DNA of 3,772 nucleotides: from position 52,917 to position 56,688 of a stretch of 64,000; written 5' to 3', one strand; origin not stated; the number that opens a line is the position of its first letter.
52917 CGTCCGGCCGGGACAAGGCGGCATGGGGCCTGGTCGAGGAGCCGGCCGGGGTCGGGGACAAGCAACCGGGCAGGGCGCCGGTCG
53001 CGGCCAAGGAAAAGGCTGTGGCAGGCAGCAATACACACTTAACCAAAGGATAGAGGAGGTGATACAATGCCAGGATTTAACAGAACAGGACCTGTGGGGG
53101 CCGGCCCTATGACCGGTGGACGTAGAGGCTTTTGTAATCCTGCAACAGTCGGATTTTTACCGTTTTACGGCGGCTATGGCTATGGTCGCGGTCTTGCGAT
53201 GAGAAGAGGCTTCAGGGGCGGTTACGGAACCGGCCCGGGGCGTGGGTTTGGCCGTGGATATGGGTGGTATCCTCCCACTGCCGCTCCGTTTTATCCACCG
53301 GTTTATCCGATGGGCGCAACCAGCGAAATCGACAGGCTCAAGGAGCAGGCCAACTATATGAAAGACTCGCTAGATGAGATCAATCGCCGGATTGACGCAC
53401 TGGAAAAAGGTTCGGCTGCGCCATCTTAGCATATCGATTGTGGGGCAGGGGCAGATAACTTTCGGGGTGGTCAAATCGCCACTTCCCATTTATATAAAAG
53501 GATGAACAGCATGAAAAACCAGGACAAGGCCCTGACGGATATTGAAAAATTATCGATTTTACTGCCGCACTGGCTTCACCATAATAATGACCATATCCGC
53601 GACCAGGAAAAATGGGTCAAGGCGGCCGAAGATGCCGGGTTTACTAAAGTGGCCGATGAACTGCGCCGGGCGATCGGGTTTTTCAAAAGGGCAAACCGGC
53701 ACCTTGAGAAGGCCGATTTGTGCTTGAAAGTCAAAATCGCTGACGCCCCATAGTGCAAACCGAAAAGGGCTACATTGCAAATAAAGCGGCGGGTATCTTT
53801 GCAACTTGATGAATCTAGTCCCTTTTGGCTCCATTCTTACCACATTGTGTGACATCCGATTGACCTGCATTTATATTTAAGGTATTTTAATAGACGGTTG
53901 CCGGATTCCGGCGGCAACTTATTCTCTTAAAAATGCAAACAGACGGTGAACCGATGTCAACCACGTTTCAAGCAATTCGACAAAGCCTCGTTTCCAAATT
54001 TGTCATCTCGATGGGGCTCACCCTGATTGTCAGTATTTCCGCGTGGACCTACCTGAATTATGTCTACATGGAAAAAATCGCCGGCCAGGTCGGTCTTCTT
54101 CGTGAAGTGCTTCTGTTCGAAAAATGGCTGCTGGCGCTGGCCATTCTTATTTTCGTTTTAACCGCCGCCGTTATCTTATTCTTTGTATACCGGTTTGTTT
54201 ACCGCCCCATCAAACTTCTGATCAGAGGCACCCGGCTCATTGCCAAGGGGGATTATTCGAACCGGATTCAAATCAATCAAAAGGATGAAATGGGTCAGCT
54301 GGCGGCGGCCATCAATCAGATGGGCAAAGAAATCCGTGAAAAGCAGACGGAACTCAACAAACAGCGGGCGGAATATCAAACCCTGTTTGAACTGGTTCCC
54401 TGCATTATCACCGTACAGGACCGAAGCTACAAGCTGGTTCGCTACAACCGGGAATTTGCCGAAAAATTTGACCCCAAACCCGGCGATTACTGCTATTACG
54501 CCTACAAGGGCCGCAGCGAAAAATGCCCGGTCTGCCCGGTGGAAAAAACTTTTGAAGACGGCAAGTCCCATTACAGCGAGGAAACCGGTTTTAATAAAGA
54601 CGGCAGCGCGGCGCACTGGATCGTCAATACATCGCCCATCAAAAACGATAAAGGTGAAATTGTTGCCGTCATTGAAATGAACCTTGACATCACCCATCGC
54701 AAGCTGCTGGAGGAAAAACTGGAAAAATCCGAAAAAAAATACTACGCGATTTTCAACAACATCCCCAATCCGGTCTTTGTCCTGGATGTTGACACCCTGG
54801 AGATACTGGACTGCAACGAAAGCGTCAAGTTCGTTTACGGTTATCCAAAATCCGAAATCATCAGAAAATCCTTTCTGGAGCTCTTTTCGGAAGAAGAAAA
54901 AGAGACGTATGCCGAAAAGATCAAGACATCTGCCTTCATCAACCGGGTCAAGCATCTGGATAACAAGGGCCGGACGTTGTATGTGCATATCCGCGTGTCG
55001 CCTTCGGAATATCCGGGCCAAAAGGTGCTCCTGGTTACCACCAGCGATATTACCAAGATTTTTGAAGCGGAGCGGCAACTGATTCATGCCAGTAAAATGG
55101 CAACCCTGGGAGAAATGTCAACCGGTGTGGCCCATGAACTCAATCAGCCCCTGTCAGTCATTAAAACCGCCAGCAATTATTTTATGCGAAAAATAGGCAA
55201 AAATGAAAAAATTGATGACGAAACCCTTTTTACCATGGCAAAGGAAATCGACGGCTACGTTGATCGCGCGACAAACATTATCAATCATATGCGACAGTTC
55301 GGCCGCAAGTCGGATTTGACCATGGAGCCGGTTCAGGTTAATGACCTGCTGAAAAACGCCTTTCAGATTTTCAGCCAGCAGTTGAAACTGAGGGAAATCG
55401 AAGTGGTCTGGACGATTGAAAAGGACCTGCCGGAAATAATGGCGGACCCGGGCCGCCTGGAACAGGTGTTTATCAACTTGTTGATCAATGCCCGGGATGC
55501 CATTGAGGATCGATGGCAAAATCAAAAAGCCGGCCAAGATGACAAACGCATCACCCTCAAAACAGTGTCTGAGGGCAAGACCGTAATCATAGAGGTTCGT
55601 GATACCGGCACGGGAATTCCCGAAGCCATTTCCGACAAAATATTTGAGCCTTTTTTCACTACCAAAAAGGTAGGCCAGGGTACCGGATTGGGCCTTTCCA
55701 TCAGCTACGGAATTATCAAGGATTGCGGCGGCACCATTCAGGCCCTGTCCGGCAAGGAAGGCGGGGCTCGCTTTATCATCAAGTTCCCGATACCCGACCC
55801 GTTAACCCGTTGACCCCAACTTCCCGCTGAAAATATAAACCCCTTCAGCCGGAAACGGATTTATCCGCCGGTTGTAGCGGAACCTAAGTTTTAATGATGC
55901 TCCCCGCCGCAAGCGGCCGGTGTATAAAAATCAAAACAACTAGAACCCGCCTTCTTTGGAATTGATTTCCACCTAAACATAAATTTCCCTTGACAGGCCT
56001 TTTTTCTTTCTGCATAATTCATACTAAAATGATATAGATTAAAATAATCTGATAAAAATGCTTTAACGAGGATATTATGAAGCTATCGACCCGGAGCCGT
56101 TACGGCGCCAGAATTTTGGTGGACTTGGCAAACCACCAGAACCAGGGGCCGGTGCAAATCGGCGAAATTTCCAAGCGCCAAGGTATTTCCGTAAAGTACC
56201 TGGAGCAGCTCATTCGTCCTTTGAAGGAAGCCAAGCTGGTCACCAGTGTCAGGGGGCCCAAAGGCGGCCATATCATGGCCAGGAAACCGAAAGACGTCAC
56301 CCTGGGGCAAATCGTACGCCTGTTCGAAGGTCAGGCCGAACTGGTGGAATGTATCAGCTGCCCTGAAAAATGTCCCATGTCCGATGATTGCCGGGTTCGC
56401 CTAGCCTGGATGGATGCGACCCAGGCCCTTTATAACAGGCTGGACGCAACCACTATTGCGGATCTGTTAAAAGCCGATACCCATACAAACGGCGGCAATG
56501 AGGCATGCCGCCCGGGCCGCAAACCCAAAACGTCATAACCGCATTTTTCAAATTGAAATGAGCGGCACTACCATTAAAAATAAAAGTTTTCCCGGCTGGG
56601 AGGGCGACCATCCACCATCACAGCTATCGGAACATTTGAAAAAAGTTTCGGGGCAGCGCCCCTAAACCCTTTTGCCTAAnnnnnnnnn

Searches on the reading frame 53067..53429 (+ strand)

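Call 9: search_protein_families(library=pfam, proteins=[window:53067-53429:+], max_evalue=0.00001)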
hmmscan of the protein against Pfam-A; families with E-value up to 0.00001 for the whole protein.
window:53067-53429:+ (120 aa): 1 family
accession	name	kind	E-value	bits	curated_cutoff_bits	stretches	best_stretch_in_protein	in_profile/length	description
PF17253.7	DUF5320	-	2.3e-20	74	27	1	1-112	1-99/99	Family of unknown function (DUF5320)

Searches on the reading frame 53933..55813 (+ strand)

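Call 9: search_protein_families(library=pfam, proteins=[window:53933-55813:+], max_evalue=0.00001)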
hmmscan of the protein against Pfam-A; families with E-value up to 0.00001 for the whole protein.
window:53933-55813:+ (626 aa): 7 families
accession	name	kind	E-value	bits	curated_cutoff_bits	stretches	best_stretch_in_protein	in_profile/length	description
PF02518.31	HATPase_c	-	3.4e-23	82.6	26.4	1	505-621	2-110/111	Histidine kinase-, DNA gyrase B-, and HSP90-like ATPase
PF13426.13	PAS_9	-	8.5e-16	58.6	27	1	278-375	1-103/103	PAS domain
PF00989.32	PAS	-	1.1e-14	54.9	22.6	1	269-373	2-113/113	PAS fold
PF08448.16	PAS_4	-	5.8e-13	49.5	23.1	0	152-257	1-109/110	PAS fold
PF00672.30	HAMP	-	3e-11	43.9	25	1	85-136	2-53/53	HAMP domain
PF13188.13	PAS_8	-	1e-07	32.1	21.8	0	269-316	2-48/65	PAS domain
PF00512.31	HisKA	-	6.9e-07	29.7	26.9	1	392-459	2-63/66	His Kinase A (phospho-acceptor) domain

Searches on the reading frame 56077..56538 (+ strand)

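Call 9: search_protein_families(library=pfam, proteins=[window:56077-56538:+], max_evalue=0.00001)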
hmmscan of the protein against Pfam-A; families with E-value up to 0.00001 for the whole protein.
window:56077-56538:+ (153 aa): 1 family
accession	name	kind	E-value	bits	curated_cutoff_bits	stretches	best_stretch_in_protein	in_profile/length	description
PF02082.26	Rrf2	-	5.6e-39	133.8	30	1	3-132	1-131/132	Iron-dependent Transcriptional regulator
